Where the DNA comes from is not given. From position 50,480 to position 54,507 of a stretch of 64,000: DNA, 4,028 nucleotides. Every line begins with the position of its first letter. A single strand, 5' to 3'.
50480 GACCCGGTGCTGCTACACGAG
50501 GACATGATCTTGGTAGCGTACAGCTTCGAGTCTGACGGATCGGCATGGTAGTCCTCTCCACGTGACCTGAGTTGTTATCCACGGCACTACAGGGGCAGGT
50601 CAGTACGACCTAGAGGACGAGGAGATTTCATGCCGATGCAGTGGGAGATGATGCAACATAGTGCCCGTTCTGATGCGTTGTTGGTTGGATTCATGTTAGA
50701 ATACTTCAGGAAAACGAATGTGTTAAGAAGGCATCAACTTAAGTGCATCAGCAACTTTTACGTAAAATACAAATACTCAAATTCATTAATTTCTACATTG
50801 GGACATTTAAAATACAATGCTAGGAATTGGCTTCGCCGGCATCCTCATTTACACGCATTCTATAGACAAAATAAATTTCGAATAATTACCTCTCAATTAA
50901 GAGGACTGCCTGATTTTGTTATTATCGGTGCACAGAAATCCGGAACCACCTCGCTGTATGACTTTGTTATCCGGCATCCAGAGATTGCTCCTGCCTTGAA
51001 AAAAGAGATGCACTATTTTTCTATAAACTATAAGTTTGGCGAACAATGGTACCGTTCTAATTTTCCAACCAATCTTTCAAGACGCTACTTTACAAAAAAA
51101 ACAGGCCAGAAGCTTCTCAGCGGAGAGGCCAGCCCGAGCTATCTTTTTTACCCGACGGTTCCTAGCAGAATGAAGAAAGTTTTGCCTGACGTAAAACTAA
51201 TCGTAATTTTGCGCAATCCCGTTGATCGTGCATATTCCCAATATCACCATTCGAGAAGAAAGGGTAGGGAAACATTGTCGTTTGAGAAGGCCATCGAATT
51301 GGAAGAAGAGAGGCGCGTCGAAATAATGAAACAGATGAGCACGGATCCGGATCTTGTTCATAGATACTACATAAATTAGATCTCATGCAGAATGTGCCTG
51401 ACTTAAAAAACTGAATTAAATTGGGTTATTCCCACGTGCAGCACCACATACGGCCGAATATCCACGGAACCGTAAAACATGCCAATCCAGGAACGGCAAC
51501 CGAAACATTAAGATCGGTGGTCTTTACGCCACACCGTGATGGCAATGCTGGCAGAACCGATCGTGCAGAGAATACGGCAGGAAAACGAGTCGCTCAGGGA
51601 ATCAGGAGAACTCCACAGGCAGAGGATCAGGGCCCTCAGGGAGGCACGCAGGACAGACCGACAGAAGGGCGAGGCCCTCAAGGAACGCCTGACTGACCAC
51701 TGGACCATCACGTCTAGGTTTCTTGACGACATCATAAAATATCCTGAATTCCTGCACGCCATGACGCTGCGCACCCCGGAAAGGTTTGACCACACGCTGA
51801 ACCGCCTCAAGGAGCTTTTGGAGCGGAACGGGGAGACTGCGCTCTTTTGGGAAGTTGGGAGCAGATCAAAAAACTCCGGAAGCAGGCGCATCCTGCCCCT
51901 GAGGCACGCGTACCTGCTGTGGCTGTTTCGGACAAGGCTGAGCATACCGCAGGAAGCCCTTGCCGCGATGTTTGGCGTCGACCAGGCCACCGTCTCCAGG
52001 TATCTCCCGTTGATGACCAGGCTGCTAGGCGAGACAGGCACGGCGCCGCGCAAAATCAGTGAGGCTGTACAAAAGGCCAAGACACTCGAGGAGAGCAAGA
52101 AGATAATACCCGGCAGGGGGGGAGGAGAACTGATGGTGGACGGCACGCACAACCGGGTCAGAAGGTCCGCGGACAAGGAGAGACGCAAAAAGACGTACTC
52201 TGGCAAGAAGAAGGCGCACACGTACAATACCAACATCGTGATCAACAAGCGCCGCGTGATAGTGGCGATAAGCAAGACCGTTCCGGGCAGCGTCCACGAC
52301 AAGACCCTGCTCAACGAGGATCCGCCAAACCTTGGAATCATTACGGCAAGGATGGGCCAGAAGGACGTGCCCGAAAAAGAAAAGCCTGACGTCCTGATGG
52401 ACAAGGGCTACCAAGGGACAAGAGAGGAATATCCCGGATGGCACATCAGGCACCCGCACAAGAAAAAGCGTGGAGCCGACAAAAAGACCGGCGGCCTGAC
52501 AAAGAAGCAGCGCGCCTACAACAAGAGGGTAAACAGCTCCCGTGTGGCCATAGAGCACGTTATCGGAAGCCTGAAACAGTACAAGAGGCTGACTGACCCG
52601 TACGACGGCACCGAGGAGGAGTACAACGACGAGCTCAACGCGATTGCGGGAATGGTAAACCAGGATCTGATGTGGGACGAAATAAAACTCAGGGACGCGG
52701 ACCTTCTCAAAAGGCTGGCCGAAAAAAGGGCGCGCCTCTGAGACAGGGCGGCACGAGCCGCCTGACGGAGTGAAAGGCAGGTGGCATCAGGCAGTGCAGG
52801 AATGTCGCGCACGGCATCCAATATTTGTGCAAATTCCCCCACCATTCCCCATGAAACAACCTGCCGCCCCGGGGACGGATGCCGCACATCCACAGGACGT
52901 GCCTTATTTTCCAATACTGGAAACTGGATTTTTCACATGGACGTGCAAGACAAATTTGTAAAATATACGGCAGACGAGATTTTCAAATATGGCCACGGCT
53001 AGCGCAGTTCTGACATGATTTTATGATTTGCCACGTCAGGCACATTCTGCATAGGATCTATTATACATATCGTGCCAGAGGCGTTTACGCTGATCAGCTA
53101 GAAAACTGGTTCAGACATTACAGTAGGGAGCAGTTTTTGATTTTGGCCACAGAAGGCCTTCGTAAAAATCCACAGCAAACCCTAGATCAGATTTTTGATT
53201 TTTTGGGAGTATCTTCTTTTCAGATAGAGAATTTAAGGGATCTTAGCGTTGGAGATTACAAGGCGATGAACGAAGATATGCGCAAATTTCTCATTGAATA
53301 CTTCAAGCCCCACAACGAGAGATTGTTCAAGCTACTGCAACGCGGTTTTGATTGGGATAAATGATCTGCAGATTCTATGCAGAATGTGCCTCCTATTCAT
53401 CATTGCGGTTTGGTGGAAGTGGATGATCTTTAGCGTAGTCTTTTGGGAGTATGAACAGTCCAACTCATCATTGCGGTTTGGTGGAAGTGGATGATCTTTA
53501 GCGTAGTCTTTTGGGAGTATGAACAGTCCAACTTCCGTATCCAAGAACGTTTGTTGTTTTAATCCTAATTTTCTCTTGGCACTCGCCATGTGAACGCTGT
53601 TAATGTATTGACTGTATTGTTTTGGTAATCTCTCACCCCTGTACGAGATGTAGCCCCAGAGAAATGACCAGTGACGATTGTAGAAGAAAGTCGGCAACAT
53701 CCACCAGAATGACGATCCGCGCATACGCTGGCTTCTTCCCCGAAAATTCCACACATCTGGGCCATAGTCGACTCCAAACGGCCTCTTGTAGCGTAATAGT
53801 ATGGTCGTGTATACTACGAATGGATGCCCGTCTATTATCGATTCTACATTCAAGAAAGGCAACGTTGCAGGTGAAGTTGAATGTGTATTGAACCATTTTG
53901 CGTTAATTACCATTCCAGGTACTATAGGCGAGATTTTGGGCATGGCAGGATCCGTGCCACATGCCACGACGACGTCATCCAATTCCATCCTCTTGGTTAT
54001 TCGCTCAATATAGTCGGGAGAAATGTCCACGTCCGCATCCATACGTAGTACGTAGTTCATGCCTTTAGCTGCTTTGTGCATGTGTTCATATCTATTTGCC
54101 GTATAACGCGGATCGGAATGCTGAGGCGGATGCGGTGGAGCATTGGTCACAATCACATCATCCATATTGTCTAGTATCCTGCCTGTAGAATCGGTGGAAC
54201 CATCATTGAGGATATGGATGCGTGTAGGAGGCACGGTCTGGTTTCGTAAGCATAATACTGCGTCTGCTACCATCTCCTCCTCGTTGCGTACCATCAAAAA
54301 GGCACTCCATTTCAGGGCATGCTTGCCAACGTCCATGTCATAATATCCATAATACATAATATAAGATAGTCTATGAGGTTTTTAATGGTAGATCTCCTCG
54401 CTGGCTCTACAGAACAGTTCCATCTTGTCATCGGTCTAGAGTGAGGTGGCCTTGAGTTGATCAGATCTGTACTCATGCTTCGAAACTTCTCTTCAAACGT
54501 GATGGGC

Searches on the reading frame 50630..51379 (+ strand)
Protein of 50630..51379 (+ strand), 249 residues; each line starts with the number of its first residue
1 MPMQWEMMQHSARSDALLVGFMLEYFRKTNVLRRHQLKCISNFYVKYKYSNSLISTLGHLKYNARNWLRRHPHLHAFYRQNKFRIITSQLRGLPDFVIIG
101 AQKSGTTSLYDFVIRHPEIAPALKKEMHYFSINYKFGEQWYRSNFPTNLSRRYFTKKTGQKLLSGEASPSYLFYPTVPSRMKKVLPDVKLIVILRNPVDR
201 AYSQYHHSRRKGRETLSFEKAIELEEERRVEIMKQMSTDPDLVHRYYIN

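Call 83: search_protein_families(library=pfam, proteins=[window:50630-51379:+], max_evalue=0.001)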
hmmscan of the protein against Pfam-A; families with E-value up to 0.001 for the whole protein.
window:50630-51379:+ (249 aa): 2 families
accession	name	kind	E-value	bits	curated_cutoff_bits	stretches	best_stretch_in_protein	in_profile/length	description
PF00685.33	Sulfotransfer_1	-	4.2e-13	49.7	22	1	94-226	2-131/255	Sulfotransferase domain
PF13469.12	Sulfotransfer_3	-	1.7e-11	45.2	27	1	94-223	1-162/216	Sulfotransferase family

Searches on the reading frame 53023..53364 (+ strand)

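Call 83: search_protein_families(library=pfam, proteins=[window:53023-53364:+], max_evalue=0.001)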
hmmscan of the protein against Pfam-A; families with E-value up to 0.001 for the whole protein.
window:53023-53364:+ (113 aa): 1 family
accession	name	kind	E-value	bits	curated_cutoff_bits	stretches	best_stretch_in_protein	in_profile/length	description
PF00685.33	Sulfotransfer_1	-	1.6e-07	31.4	22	1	19-69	137-189/255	Sulfotransferase domain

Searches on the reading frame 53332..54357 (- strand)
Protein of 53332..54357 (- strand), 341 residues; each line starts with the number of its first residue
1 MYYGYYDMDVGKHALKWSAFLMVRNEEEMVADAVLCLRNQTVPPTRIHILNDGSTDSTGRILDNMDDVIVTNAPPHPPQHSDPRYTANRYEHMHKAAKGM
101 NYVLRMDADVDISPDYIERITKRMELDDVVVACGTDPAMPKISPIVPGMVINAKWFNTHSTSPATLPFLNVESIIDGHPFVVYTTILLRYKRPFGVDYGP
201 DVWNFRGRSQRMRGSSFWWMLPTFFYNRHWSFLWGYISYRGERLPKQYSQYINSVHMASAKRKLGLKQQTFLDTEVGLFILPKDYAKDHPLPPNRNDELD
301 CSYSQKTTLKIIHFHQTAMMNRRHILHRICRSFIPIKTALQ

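Call 83: search_protein_families(library=pfam, proteins=[window:53332-54357:-], max_evalue=0.001)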
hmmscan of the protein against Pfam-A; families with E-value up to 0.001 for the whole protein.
window:53332-54357:- (341 aa): 2 families
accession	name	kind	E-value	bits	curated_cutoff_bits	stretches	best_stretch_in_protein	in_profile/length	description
PF00535.33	Glycos_transf_2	-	7.6e-13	49.2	23.3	1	19-135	2-114/168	Glycosyl transferase family 2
PF13704.12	Glyco_tranf_2_4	-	1.3e-05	26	27.5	1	24-109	1-81/98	Glycosyl transferase family 2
